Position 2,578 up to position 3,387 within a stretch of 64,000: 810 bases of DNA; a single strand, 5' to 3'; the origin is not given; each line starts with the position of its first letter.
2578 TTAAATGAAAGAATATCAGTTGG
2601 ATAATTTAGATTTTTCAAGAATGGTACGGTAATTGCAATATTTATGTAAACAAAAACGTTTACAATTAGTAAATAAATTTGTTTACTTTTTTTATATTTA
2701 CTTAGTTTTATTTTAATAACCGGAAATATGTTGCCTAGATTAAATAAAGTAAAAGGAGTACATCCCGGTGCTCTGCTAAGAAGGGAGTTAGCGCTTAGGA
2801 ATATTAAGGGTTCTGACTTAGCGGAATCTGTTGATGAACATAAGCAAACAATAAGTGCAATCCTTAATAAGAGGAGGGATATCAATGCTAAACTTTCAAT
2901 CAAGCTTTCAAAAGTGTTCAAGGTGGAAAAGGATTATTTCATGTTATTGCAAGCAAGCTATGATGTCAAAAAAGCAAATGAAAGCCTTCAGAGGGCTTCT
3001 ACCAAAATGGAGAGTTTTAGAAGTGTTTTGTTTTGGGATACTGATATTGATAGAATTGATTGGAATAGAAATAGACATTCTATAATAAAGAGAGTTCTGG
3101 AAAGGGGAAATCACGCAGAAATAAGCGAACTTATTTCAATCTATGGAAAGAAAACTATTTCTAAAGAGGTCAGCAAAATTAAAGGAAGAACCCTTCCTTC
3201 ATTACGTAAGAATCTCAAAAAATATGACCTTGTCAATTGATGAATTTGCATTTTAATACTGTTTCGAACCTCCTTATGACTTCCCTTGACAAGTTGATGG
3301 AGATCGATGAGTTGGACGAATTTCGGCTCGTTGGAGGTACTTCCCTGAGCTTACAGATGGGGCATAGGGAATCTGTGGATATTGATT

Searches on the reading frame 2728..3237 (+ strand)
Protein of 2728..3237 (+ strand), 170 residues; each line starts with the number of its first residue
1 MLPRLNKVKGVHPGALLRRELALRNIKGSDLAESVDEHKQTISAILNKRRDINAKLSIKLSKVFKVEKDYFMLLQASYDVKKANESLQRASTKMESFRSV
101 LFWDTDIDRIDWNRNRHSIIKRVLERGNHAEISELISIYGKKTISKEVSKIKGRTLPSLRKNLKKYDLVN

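Call 3: search_protein_families(library=pfam, proteins=[window:2728-3237:+], max_evalue=1)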
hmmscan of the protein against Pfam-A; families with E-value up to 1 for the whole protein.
window:2728-3237:+ (170 aa): 7 families
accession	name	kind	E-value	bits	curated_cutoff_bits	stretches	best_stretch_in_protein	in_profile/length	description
PF21956.1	DUF6922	-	2.1e-22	78.8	27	1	97-148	1-52/52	Family of unknown function (DUF6922)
PF01381.28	HTH_3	-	8e-08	32.6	23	1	18-71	2-55/55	Helix-turn-helix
PF05769.16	SIKE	-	0.018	15.4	24.3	1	28-119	82-163/180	SIKE family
PF05000.22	RNA_pol_Rpb1_4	-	0.032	14.6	24.8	1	126-165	59-100/107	RNA polymerase Rpb1, domain 4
PF12844.13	HTH_19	-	0.037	14.4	30.2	1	24-74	11-61/64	Helix-turn-helix domain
PF13443.12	HTH_26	-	0.11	13.2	22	1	17-49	2-34/63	Cro/C1-type HTH DNA-binding domain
PF16137.10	DUF4845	-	0.29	12.5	27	1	32-82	23-73/85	Domain of unknown function (DUF4845)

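Call 4: search_protein_families(library=padloc, proteins=[window:2728-3237:+], max_evalue=1)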
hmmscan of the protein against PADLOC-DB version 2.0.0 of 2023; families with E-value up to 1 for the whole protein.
window:2728-3237:+ (170 aa): 3 families
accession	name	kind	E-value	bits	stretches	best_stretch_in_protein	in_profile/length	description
PDLC02926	HTH_VI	-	2.1e-05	22.7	1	24-90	13-79/92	-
PDLC03954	RmrA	-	9.3e-05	19.5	1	16-79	14-77/380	-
PDLC04775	PDC-M69A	-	0.00077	17.9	1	14-76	9-71/113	-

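Call 5: search_protein_families(library=ncbifam, proteins=[window:2728-3237:+], max_evalue=1)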
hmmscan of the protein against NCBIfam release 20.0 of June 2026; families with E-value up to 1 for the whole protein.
window:2728-3237:+ (170 aa): 2 families
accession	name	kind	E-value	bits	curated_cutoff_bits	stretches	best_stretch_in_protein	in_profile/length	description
TIGR02607.1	antidote_HigA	equivalog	8.1e-14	51.2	47.7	1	8-85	2-80/81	HigA family addiction module antitoxin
NF045600.2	BstA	equivalog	0.03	12.2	1400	1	39-117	124-203/903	sterol transporter cytoplasmic membrane protein BstA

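Call 7: find_homologous_proteins(query=window:2728-3237:+)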
Query window:2728-3237:+ (170 aa): 709 proteins with E <= 0.001 among 792 candidates; the best 120 are listed.
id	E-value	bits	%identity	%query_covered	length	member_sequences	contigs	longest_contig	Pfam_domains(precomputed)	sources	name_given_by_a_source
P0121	1.1e-101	355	100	100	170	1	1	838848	PF21956.2,PF01381.29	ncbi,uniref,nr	ncbi:HigA family addiction module antitoxin [Poritiphilus flavus]|uniref:HigA family addiction modul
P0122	2.8e-74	266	74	99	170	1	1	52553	PF21956.2,PF01381.29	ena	-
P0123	9.4e-67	242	65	99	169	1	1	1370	PF21956.2,PF01381.29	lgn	-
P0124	1.3e-66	242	64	99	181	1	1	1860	PF21956.2,PF01381.29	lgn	-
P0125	3.8e-66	240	67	99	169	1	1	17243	PF21956.2,PF01381.29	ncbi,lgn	ncbi:MAG: HigA family addiction module antitoxin [Brumimicrobium sp.]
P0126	3.7e-65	237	67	99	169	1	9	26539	PF21956.2,PF01381.29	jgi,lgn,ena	-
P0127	4.0e-65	237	65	99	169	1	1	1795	PF21956.2,PF01381.29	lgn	-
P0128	6.7e-65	236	65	99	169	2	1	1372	PF21956.2,PF01381.29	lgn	-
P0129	8.0e-65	236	64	99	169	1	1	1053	PF21956.2,PF01381.29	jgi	-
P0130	8.4e-65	236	64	99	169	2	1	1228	PF21956.2,PF01381.29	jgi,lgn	-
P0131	1.1e-64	235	67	99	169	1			PF21956.2,PF01381.29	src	-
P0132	1.2e-64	235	67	99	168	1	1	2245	PF21956.2,PF01381.29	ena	-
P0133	1.5e-64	235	66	99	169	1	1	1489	PF21956.2,PF01381.29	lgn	-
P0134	1.7e-64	235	66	99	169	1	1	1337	PF21956.2,PF01381.29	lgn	-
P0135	1.7e-64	235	67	99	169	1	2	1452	PF21956.2,PF01381.29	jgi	-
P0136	2.1e-64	234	64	99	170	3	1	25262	PF21956.2,PF01381.29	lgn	-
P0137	4.1e-64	233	64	99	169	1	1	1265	PF21956.2,PF01381.29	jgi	-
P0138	5.4e-64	233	64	99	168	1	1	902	PF21956.2,PF01381.29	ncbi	-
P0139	5.8e-64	233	63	99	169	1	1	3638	PF21956.2,PF01381.29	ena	-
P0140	7.1e-64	233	64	100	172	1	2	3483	PF21956.2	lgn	-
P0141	1.0e-63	232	66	99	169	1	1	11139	PF21956.2,PF01381.29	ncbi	ncbi:HigA family addiction module antitoxin [Salinivirga cyanobacteriivorans]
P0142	1.3e-63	232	62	99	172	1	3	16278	PF21956.2,PF01381.29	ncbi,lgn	-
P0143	1.9e-63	231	65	99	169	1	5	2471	PF21956.2,PF01381.29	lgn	-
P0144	2.0e-63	231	64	99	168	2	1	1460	PF21956.2,PF01381.29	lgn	-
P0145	2.4e-63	231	65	99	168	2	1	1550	PF21956.2,PF01381.29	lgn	-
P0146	4.7e-63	230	63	99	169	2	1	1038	PF21956.2,PF01381.29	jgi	-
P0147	5.9e-63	230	64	99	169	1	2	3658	PF21956.2,PF01381.29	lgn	-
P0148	6.1e-63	230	63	99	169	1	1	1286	PF21956.2,PF01381.29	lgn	-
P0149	6.8e-63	230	64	99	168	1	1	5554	PF21956.2,PF01381.29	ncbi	-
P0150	6.9e-63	229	66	99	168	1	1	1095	PF21956.2,PF01381.29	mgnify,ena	mgnify:CR=1 FL=1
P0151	7.4e-63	229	64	99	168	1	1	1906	PF21956.2,PF01381.29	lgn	-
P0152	1.0e-62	229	63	99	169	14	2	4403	PF21956.2,PF01381.29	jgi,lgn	-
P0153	1.1e-62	229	64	99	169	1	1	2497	PF21956.2,PF01381.29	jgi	-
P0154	1.1e-62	229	63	99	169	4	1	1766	PF21956.2,PF01381.29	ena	-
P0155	1.2e-62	229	62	99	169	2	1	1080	PF21956.2,PF01381.29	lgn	-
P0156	1.2e-62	229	63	99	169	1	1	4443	PF21956.2,PF01381.29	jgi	-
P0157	1.4e-62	229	67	99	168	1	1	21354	PF21956.2,PF01381.29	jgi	jgi:addiction module HigA family antidote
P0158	1.4e-62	228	62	99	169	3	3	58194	PF21956.2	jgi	-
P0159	1.5e-62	228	64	99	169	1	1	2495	PF21956.2,PF01381.29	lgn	-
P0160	1.6e-62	228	64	99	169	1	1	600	PF21956.2,PF01381.29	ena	-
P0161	1.8e-62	228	64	99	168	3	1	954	PF21956.2,PF01381.29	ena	-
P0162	2.0e-62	228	63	99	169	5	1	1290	PF21956.2,PF01381.29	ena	-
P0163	2.3e-62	228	62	99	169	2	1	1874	PF21956.2,PF01381.29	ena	-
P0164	2.4e-62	228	66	99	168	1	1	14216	PF21956.2,PF01381.29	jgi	jgi:addiction module HigA family antidote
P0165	2.5e-62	228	64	99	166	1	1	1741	PF21956.2,PF01381.29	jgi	-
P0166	3.1e-62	227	63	99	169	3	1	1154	PF21956.2,PF01381.29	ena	-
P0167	3.1e-62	227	62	99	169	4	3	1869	PF21956.2,PF01381.29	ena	-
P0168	3.2e-62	227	62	99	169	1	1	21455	PF21956.2,PF01381.29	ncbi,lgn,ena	-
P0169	4.0e-62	227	63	99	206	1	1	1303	PF21956.2,PF01381.29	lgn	-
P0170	4.2e-62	227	62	99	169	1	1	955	PF21956.2,PF01381.29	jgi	jgi:addiction module HigA family antidote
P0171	4.9e-62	227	63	99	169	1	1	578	PF21956.2,PF01381.29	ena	-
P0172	5.0e-62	227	64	99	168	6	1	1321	PF21956.2,PF01381.29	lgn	-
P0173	5.4e-62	227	62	99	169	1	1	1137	PF21956.2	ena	-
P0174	5.6e-62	227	64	99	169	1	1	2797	PF21956.2,PF01381.29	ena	-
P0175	5.6e-62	227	62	99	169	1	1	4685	PF21956.2,PF01381.29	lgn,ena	-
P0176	7.2e-62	226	64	99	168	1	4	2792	PF21956.2,PF01381.29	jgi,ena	jgi:addiction module HigA family antidote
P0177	7.5e-62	226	62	99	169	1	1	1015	PF21956.2,PF01381.29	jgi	jgi:addiction module HigA family antidote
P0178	7.7e-62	226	63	99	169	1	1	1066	PF21956.2,PF01381.29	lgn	-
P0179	7.9e-62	226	63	99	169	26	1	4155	PF21956.2,PF01381.29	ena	-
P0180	8.3e-62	226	64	99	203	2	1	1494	PF21956.2,PF01381.29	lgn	-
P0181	8.4e-62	226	63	99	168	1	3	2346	PF21956.2,PF01381.29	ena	-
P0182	9.8e-62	226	63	99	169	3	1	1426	PF21956.2,PF01381.29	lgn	-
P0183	1.1e-61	226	63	99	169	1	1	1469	PF21956.2,PF01381.29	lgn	-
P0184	1.2e-61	226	63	99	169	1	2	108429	PF21956.2,PF01381.29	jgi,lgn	-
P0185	1.3e-61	225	62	99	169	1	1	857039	PF21956.2,PF01381.29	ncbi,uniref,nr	ncbi:HigA family addiction module antitoxin [uncultured Aquimarina sp.]|uniref:HigA family addiction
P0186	2.0e-61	225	61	99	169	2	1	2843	PF21956.2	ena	-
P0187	2.3e-61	225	63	99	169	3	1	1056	PF21956.2,PF01381.29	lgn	-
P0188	2.5e-61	224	63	99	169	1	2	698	PF21956.2,PF01381.29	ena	-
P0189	2.6e-61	224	62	99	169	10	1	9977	PF21956.2,PF01381.29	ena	-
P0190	3.1e-61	224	61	100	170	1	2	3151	PF21956.2,PF01381.29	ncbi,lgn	-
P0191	3.2e-61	224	63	99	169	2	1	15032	PF21956.2,PF01381.29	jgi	-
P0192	3.2e-61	224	61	99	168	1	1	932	PF21956.2,PF01381.29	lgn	-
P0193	3.4e-61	224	59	99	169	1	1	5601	PF21956.2,PF01381.29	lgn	-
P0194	3.7e-61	224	61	99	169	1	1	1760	PF21956.2,PF01381.29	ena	-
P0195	3.8e-61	224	63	99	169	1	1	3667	PF21956.2,PF01381.29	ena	-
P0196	4.3e-61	224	61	99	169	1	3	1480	PF21956.2,PF01381.29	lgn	-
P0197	4.5e-61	224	61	99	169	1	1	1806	PF21956.2,PF01381.29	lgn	-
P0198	5.2e-61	223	61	99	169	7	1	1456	PF21956.2,PF01381.29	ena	-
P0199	5.2e-61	223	61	99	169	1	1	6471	PF21956.2,PF01381.29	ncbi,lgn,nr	ncbi:MAG: HigA family addiction module antidote protein [Bacteroidales bacterium]|nr:HigA family add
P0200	5.4e-61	223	61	99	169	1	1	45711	PF21956.2,PF01381.29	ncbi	ncbi:MAG: HigA family addiction module antitoxin [Flavobacterium sp.]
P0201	5.7e-61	223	60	99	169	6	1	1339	PF21956.2,PF01381.29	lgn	-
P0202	6.0e-61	223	61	99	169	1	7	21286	PF21956.2,PF01381.29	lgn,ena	-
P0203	6.1e-61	223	63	99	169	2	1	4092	PF21956.2,PF01381.29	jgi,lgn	jgi:addiction module HigA family antidote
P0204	6.2e-61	223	63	99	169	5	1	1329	PF21956.2,PF01381.29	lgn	-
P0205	6.6e-61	223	62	99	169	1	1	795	PF21956.2,PF01381.29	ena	-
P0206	6.6e-61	223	61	99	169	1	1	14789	PF21956.2,PF01381.29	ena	-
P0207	6.7e-61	223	63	99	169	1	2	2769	PF21956.2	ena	-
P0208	7.8e-61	223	62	99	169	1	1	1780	PF21956.2,PF01381.29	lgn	-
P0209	7.9e-61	223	61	99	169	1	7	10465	PF21956.2,PF01381.29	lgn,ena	-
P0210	8.9e-61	223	62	99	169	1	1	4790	PF21956.2,PF01381.29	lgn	-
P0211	8.9e-61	223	62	99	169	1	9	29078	PF21956.2,PF01381.29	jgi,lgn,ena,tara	tara:strand:- start:39 stop:548 length:510 start_codon:yes stop_codon:yes gene_type:complete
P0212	9.5e-61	223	63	99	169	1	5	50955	PF21956.2,PF01381.29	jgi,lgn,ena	-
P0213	9.8e-61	222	62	99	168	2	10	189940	PF12844.14,PF21956.2,PF01381.29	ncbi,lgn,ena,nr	ncbi:MAG: addiction module antidote protein, HigA family [Bacteroidetes bacterium]|nr:MAG: addiction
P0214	1.0e-60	222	64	99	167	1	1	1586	PF21956.2,PF01381.29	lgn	-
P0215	1.1e-60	222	61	99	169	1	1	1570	PF21956.2,PF01381.29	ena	-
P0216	1.1e-60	222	63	99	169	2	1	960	PF21956.2,PF01381.29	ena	-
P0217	1.1e-60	222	62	99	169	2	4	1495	PF21956.2,PF01381.29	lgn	-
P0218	1.3e-60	222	62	99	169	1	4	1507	PF21956.2,PF01381.29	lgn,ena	-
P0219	1.3e-60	222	63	99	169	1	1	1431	PF21956.2,PF01381.29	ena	-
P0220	1.4e-60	222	61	99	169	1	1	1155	PF21956.2,PF01381.29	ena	-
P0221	1.4e-60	222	61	99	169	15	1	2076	PF21956.2,PF01381.29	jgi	jgi:addiction module HigA family antidote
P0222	1.7e-60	222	63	99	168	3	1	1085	PF21956.2,PF01381.29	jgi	-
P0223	1.8e-60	222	61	99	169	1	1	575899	PF21956.2,PF01381.29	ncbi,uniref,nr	ncbi:HigA family addiction module antidote protein [Tamlana agarivorans]|uniref:HigA family addictio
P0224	2.1e-60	221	61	99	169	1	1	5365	PF21956.2,PF01381.29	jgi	-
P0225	2.3e-60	221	60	99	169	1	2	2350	PF21956.2,PF01381.29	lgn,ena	-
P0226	2.5e-60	221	60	99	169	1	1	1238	PF21956.2,PF01381.29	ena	-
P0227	2.8e-60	221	62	99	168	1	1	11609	PF21956.2,PF01381.29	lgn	-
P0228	3.0e-60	221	61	99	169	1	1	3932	PF21956.2,PF01381.29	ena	-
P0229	3.5e-60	221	61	99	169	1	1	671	PF21956.2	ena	-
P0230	4.0e-60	221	63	99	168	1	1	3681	PF21956.2,PF01381.29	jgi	-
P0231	4.3e-60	220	60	99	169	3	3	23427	PF21956.2,PF01381.29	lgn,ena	-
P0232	4.4e-60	220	64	99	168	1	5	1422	PF21956.2,PF01381.29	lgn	-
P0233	6.3e-60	220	61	99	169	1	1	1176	PF21956.2,PF01381.29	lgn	-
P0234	6.7e-60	220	62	99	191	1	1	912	PF21956.2,PF01381.29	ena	-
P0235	7.7e-60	220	61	99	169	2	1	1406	PF21956.2,PF01381.29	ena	-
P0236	7.8e-60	220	62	99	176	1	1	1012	PF21956.2,PF01381.29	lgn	-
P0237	1.1e-59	219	59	99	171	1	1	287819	PF21956.2,PF01381.29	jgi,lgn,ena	-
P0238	1.2e-59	219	59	99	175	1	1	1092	PF21956.2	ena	-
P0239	1.2e-59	219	60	99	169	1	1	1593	PF21956.2,PF01381.29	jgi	-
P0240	1.3e-59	219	62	99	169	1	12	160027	PF21956.2,PF01381.29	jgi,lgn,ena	-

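Call 9: search_solved_structures(query=window:2728-3237:+, max_evalue=10, show_alignments=2)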
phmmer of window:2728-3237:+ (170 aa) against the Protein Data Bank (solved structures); distinct sequences matched with E-value up to 10: 88 (the best 60 are shown).
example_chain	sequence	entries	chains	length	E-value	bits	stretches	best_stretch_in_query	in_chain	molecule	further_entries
3trb_A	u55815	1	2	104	1.3e-08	38.6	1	5-91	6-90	Virulence-associated protein I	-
2eby_A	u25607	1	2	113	1e-07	35.7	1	11-88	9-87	Putative HTH-type transcriptional regulator ybaQ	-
7csv_A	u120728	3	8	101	2.3e-06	31.2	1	6-83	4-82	HTH cro/C1-type domain-containing protein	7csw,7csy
6jpi_A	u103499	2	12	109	2.9e-06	30.9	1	6-83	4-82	HTH cro/C1-type domain-containing protein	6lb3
6f8s_A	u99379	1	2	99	5.6e-05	26.8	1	6-85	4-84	XRE family transcriptional regulator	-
6f8h_A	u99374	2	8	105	6.7e-05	26.5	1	6-85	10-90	XRE family transcriptional regulator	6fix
4mcx_A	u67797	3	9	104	7.8e-05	26.3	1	8-87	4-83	Antidote protein | Antitoxin HigA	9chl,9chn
6chv_A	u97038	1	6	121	8.9e-05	26.1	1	7-87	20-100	Antitoxin HigA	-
4mct_A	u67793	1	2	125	0.00012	25.7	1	8-88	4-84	Antidote protein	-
6cf1_A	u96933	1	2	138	0.00012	25.6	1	7-87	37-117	Antitoxin HigA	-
3cec_A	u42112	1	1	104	0.0057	20.2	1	8-84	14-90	Putative antidote protein of plasmid maintenance system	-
9hk5_A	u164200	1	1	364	0.023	18.2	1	87-154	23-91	Casein kinase II subunit alpha'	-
9k3w_A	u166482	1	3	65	0.031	17.9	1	22-67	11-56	Transcriptional regulator, PbsX family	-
6q38_A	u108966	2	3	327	0.063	16.8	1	88-155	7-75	Casein kinase II subunit alpha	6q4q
5cvg_A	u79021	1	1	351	0.063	16.8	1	88-155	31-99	Casein kinase II subunit alpha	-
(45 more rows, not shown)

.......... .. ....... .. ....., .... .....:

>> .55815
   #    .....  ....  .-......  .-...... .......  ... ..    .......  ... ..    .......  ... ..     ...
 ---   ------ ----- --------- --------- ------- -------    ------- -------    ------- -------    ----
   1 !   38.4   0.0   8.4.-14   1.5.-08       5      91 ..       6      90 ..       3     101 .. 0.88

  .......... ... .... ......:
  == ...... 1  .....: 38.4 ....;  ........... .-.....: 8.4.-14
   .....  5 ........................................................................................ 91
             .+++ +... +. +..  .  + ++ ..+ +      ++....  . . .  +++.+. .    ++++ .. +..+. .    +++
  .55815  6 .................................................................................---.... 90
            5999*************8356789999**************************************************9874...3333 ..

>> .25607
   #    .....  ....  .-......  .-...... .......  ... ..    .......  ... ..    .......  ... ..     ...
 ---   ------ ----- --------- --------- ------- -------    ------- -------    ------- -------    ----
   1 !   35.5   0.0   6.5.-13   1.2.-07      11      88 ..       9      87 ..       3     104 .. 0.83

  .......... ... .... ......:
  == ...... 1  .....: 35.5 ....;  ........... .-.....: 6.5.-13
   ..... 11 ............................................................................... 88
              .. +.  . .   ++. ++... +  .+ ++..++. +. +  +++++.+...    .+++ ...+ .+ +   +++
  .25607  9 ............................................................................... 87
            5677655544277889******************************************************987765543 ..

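Call 17: find_related_loci(query=A2, collection=genome_contigs, flank=4000)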
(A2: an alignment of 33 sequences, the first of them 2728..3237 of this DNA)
Query A2 (170 aa) in genome_contigs; peptide patterns used: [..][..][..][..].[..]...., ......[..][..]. (x = any residue, [..] = any of these).
173 stretches matched a pattern; 132 encode a relative of the query (tblastn E <= 1e-3); the best 80 are kept; 80 distinct loci.
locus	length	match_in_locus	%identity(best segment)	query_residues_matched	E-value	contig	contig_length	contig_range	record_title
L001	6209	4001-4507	67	1-169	6e-74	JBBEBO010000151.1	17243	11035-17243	MAG: Brumimicrobium sp. isolate LejiaF_34_24 Lejia_F_4765_length_17243_cov_14, whole genome shotgun sequence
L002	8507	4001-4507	62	1-169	3e-70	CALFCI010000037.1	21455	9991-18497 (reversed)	MAG: uncultured Aquimarina sp. isolate R3_Bin_Bin_100_sub_1 genome assembly, contig: c_000001932249, whole genome shotgu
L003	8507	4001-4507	64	1-169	1e-69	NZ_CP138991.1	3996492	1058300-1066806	Maribacter sp. R77961 chromosome, complete genome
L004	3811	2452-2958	61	1-169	6e-69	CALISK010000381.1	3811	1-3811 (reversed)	MAG: uncultured Tenacibaculum sp. isolate R3_Bin_METABAT__240_sub_1 genome assembly, contig: c_000001534792, whole genom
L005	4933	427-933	63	1-169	6e-69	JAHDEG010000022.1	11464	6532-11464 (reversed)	MAG: Flavobacteriales bacterium isolate MAG-176 ND_3601, whole genome shotgun sequence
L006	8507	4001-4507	62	1-169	6e-69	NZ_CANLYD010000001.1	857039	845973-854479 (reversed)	Uncultured Aquimarina sp. isolate 3-916-3Z.fasta NODE_1, whole genome shotgun sequence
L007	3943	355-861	61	1-169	6e-69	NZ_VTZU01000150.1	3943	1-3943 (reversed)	Aquimarina sp. RZ0 Scaffold144_1, whole genome shotgun sequence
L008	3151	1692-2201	61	1-170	2e-69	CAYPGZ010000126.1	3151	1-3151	MAG TPA_asm: uncultured Flavobacteriaceae bacterium isolate SRP187154_co1_297 genome assembly, contig: NODE_48426_length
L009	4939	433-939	61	1-169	1e-68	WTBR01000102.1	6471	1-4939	MAG: Bacteroidales bacterium isolate GLR59 c_000000110343, whole genome shotgun sequence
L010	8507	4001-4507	62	1-169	1e-68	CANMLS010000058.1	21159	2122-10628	uncultured Aquimarina sp. isolate 637-3Z.fasta genome assembly, contig: NODE_58, whole genome shotgun sequence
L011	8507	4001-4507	61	1-169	3e-68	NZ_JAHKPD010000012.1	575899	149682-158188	Pseudotamlana agarivorans strain I2M19 I2M19_I2M19_contig_5, whole genome shotgun sequence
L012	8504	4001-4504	62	1-168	2e-68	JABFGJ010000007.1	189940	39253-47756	MAG: Bacteroidetes bacterium isolate BCD18 c_000000000007, whole genome shotgun sequence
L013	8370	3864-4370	61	1-169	9e-68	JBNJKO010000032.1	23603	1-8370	MAG: Bacteroidota bacterium isolate BLK160 32, whole genome shotgun sequence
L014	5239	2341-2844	62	1-168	3e-67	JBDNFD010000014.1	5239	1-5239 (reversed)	MAG: Flavobacteriaceae bacterium isolate concoct.105.WLB k141_61362, whole genome shotgun sequence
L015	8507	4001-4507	60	1-169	4e-67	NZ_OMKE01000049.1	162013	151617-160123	Aquimarina aquimarini strain Aq135, whole genome shotgun sequence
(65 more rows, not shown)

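Call 22: predict_structure(alignment_id=A2)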
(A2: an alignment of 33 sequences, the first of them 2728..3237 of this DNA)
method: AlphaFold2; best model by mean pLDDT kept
length: 170 residues; sequences in the alignment: 33
mean_pLDDT: 82.7   pTM: 0.49
mean pLDDT of the five models: 82.7, 81.5, 80.4, 77.8, 57.9
residues with pLDDT >= 90: 60; 70-90: 76; 50-70: 27; < 50: 7
segments of 3 or more residues with pLDDT < 50: 1-4, 89-91
pLDDT, mean of each block of 10 residues (from residue 1): 55 89 90 94 94 93 90 87 66 63 64 84 88 88 90 84 86
secondary structure, 60 per line:
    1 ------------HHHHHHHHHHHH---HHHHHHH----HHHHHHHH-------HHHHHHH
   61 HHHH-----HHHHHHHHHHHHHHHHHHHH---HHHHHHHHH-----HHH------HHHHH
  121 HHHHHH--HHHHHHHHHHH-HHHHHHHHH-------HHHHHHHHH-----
elements in order: H13-24 H28-34 H39-46 H54-64 H70-89 H93-101 H116-126 H129-139 H141-149 H157-165

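Call 26: fold_search(model_id=the predicted structure, library=pdb)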
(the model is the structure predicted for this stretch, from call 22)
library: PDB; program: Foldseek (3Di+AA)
matches with E <= 10: 458; with E <= 0.001: 19
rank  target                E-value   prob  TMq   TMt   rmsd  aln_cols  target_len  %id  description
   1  3trb_A                1.3e-04  1.00  0.45  0.79   3.1        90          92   31  Structure of an addiction module antidote protein of a HigA (higA) family from Coxiella burnetii (released 2011-09-28)
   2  6lb3_H                2.1e-04  1.00  0.45  0.79   2.8        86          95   27  Crystal structure of PA4674 in complex with its operator DNA (18bp) from Pseudomonas aeruginosa (released 2020-11-18)
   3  6jpi_C                2.2e-04  1.00  0.46  0.83   2.0        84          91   27  Crystal structure of PA4674 in complex with its operator DNA (28bp) from Pseudomonas aeruginosa (released 2020-04-01)
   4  6lb3_E                2.9e-04  1.00  0.44  0.82   1.7        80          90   29  Crystal structure of PA4674 in complex with its operator DNA (18bp) from Pseudomonas aeruginosa (released 2020-11-18)
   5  7csy_B                2.9e-04  1.00  0.45  0.76   4.4        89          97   27  Pseudomonas aeruginosa antitoxin HigA with higBA promoter (released 2021-01-13)
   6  7csv_B                3.4e-04  1.00  0.45  0.78   3.5        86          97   28  Pseudomonas aeruginosa antitoxin HigA (released 2021-01-13)
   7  7csv_A                3.4e-04  1.00  0.45  0.77   3.8        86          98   28  Pseudomonas aeruginosa antitoxin HigA (released 2021-01-13)
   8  7csy_A                3.6e-04  1.00  0.45  0.81   2.4        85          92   27  Pseudomonas aeruginosa antitoxin HigA with higBA promoter (released 2021-01-13)
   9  3trb_B                3.8e-04  1.00  0.45  0.79   2.8        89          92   31  Structure of an addiction module antidote protein of a HigA (higA) family from Coxiella burnetii (released 2011-09-28)
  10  4mct_C                5.2e-04  1.00  0.45  0.80   4.1        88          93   20  P. vulgaris HIGBA structure, crystal form 1 (released 2013-12-11)
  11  6jpi_B                5.7e-04  1.00  0.43  0.77   3.1        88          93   27  Crystal structure of PA4674 in complex with its operator DNA (28bp) from Pseudomonas aeruginosa (released 2020-04-01)
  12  3cec                  6.3e-04  1.00  0.48  0.88   2.0        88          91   25  Crystal structure of a putative antidote protein of plasmid maintenance system (npun_f2943) from nostoc punctiforme pcc  (released 2008-03-11)
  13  6lb3_B                7.0e-04  1.00  0.44  0.79   1.7        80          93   29  Crystal structure of PA4674 in complex with its operator DNA (18bp) from Pseudomonas aeruginosa (released 2020-11-18)
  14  6lb3_G                7.0e-04  1.00  0.45  0.84   2.5        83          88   28  Crystal structure of PA4674 in complex with its operator DNA (18bp) from Pseudomonas aeruginosa (released 2020-11-18)
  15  7csy_D                7.0e-04  1.00  0.45  0.79   3.2        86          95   28  Pseudomonas aeruginosa antitoxin HigA with higBA promoter (released 2021-01-13)
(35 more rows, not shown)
